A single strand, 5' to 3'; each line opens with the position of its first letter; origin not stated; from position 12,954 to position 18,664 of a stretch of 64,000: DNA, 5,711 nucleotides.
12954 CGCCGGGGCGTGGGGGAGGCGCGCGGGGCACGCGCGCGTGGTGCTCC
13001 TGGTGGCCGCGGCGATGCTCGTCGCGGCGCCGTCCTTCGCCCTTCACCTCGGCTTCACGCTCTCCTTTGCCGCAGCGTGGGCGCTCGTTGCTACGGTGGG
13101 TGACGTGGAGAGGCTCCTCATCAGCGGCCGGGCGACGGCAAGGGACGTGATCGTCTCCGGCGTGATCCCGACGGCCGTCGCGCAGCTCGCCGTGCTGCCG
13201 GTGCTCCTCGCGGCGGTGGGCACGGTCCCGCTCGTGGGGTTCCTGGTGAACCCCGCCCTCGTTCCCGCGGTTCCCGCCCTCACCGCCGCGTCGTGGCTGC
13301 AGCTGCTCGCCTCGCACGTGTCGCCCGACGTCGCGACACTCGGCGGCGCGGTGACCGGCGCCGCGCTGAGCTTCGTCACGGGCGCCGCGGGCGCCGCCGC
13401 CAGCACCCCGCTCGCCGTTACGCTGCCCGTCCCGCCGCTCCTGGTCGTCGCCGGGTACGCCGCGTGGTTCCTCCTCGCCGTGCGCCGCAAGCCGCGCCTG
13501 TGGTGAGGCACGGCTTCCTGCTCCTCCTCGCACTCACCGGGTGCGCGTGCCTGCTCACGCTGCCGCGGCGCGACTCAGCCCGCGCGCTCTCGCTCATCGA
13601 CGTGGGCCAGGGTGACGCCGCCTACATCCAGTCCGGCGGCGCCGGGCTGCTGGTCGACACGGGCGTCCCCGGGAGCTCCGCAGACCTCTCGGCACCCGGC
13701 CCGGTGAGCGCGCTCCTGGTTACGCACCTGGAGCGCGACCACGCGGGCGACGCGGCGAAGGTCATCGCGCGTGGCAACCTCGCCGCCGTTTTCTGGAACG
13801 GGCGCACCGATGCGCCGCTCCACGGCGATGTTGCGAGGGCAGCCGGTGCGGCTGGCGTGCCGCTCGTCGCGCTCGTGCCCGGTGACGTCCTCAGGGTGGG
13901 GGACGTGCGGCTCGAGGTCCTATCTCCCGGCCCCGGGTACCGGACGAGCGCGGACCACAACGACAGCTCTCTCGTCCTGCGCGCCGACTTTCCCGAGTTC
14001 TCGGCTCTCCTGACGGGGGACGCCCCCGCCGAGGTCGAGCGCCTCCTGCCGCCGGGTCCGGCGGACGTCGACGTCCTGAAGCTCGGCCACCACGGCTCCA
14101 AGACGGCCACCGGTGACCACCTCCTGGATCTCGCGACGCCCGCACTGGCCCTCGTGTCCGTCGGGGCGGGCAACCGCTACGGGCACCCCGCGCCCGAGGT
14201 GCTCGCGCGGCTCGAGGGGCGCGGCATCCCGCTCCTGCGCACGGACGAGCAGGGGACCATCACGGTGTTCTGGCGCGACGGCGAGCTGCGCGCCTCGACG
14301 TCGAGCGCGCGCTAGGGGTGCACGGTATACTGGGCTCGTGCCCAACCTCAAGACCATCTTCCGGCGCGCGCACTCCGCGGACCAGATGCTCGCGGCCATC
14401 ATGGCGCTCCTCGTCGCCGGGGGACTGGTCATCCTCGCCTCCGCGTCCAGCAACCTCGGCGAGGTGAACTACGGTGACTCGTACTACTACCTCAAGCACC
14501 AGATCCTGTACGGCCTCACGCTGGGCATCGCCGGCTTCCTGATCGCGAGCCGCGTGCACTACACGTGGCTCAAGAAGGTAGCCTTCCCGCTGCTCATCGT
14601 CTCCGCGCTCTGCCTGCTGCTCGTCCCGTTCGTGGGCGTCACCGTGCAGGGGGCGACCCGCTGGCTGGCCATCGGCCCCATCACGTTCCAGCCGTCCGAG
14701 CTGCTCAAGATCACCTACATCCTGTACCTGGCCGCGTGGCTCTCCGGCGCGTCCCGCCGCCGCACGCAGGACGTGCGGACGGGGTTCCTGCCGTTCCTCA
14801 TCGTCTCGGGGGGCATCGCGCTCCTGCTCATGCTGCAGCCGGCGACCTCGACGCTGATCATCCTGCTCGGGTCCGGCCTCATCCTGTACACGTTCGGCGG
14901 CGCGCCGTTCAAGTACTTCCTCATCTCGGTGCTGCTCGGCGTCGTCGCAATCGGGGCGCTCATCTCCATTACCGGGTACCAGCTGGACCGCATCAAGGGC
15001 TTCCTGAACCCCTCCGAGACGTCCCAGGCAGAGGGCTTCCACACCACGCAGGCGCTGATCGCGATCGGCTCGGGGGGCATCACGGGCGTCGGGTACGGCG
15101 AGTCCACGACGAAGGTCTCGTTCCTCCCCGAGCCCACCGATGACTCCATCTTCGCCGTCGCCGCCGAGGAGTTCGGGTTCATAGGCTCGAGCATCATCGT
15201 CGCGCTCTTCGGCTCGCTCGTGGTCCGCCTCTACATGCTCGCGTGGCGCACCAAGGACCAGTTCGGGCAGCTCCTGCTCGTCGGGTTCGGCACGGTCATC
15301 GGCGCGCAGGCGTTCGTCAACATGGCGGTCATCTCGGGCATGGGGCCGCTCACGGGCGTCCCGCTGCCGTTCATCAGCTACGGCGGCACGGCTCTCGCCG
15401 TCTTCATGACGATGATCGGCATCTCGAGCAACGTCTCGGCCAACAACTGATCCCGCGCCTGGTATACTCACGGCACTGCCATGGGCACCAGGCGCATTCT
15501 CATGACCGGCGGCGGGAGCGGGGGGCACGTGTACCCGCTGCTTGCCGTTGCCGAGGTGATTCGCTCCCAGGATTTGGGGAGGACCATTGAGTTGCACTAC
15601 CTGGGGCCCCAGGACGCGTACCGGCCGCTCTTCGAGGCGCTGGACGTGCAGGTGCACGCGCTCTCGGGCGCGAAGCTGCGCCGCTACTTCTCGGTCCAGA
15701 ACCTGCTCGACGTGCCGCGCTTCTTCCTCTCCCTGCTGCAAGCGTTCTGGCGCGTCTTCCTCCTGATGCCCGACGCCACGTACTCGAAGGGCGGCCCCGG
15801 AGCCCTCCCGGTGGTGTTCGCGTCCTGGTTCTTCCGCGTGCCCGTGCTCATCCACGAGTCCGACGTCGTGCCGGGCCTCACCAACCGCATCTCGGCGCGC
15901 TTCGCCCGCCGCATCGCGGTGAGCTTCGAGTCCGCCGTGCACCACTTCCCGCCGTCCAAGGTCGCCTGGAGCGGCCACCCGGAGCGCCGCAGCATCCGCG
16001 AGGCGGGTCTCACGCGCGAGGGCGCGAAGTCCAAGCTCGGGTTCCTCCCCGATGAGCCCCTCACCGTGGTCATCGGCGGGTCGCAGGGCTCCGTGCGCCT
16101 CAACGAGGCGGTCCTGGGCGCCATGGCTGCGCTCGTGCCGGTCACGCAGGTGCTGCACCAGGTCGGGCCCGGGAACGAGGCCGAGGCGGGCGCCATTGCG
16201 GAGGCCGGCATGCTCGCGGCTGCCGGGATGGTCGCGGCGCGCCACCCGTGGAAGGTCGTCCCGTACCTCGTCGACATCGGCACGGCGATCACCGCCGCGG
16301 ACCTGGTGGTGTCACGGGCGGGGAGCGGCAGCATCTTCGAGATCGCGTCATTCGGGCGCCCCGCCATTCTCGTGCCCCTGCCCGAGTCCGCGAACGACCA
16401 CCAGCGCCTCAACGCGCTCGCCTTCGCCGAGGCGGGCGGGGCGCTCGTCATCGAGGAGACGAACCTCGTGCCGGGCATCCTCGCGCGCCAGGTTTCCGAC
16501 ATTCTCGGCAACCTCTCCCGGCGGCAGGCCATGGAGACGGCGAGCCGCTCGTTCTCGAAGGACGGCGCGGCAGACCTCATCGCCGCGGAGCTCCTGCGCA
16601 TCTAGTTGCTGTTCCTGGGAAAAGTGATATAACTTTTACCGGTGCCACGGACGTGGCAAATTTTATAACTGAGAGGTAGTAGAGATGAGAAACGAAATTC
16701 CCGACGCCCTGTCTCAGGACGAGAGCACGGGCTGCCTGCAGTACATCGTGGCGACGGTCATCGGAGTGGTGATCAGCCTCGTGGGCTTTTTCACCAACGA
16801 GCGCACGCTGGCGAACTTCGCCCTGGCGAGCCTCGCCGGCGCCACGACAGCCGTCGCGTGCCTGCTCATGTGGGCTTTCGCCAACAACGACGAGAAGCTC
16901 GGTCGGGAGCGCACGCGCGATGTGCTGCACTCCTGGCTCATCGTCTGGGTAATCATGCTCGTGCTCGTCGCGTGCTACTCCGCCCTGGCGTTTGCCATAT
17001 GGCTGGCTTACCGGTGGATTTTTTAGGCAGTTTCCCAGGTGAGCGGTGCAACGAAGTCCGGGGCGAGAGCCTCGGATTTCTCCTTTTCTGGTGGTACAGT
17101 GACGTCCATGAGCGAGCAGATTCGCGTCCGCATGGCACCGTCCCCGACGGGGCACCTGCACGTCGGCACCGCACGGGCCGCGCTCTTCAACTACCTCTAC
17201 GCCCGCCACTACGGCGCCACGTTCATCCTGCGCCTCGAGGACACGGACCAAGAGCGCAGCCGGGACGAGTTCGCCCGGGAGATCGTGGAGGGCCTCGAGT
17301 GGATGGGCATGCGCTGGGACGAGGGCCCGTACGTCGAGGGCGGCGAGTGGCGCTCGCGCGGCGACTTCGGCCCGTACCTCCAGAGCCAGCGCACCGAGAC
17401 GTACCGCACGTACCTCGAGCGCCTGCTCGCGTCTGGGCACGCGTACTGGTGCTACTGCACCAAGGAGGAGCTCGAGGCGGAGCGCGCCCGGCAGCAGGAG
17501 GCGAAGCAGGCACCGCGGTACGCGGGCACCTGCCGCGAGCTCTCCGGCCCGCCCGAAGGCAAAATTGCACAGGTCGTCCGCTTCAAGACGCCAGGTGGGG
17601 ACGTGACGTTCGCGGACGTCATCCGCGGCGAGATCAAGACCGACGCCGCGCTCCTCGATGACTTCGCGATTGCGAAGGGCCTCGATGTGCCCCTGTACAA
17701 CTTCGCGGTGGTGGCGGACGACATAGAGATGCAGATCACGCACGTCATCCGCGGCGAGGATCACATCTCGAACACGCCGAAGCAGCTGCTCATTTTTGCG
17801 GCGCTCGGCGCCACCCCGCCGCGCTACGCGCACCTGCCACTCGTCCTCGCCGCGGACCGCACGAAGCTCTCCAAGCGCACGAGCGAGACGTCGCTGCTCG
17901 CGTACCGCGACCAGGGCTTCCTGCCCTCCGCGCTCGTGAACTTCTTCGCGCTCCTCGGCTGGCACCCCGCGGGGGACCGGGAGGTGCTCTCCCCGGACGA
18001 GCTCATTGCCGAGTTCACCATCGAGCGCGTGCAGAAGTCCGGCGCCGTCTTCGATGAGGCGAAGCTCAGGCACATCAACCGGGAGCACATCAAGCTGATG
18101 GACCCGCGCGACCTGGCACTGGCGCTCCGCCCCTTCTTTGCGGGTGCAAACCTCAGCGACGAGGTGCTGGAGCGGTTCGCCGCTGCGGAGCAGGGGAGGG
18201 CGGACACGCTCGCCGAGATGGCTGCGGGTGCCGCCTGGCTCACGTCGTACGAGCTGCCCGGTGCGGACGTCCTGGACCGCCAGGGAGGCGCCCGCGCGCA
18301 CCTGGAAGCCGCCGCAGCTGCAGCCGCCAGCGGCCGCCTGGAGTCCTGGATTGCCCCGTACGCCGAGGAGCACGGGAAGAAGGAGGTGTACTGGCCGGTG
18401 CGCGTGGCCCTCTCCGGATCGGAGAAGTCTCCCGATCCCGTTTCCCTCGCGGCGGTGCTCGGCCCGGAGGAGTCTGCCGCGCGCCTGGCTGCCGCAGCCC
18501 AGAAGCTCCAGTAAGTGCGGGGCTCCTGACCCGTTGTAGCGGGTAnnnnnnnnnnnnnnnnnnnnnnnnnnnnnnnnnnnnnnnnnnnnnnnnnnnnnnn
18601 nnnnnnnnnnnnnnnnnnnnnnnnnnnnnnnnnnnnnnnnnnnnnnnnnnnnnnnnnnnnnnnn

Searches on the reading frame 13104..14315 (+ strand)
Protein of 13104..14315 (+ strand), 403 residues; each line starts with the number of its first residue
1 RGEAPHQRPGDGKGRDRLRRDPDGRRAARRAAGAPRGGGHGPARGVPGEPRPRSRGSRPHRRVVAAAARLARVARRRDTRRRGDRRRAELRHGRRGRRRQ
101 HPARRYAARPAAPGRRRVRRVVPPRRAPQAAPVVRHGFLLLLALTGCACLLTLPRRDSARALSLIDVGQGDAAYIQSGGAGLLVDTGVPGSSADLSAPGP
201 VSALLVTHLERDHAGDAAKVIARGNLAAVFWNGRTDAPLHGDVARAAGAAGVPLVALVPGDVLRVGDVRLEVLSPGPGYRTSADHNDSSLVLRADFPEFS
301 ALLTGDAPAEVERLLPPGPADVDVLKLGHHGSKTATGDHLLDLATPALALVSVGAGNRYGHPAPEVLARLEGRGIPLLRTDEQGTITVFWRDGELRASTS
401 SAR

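Call 22: search_protein_families(library=pfam, proteins=[window:13104-14315:+], max_evalue=0.00001)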
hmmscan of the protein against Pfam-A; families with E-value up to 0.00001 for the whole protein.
window:13104-14315:+ (403 aa): 1 family
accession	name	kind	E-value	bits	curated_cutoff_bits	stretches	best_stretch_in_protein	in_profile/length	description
PF00753.33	Lactamase_B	-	2.4e-11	44.4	22.7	1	166-353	2-194/196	Metallo-beta-lactamase superfamily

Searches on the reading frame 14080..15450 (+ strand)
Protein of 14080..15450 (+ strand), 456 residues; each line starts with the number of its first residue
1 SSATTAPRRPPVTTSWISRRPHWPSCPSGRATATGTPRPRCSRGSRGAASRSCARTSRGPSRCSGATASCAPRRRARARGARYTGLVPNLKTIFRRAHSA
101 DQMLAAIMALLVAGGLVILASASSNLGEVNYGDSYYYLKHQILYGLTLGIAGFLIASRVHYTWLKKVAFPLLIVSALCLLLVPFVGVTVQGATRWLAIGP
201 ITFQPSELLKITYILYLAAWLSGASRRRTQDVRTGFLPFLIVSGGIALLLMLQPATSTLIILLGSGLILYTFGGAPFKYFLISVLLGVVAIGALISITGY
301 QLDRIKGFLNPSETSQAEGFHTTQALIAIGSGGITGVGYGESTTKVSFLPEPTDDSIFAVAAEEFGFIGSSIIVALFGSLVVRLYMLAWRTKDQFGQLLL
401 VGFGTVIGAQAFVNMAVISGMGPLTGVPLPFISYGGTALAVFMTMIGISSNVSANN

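Call 22: search_protein_families(library=pfam, proteins=[window:14080-15450:+], max_evalue=0.00001)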
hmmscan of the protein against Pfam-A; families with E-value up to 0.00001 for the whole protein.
window:14080-15450:+ (456 aa): 1 family
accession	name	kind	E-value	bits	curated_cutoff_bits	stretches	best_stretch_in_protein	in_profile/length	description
PF01098.24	FTSW_RODA_SPOVE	-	1.8e-87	294.1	26.4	1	102-455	2-353/356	Cell cycle protein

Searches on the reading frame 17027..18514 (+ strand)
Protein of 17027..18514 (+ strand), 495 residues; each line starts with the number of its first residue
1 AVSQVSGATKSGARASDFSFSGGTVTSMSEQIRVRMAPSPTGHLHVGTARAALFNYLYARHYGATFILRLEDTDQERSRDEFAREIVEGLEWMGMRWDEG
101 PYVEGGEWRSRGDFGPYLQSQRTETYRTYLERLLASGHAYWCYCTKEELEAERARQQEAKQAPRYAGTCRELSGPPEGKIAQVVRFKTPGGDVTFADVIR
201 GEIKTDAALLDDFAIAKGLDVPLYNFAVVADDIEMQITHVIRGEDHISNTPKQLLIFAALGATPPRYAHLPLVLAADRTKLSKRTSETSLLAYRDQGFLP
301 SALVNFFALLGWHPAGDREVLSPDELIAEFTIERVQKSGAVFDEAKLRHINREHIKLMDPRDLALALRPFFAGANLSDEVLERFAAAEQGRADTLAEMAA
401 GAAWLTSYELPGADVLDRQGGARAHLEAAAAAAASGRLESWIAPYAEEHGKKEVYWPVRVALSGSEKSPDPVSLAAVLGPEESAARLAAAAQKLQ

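Call 22: search_protein_families(library=pfam, proteins=[window:17027-18514:+], max_evalue=0.00001)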
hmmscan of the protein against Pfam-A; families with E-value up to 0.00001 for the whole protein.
window:17027-18514:+ (495 aa): 2 families
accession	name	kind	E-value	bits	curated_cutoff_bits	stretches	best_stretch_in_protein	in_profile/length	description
PF00749.27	tRNA-synt_1c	-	1.8e-94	316.6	23.4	1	31-348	1-313/314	tRNA synthetases class I (E and Q), catalytic domain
PF19269.4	Anticodon_2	-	1.4e-13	51.9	23.6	1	363-490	2-140/141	Anticodon binding domain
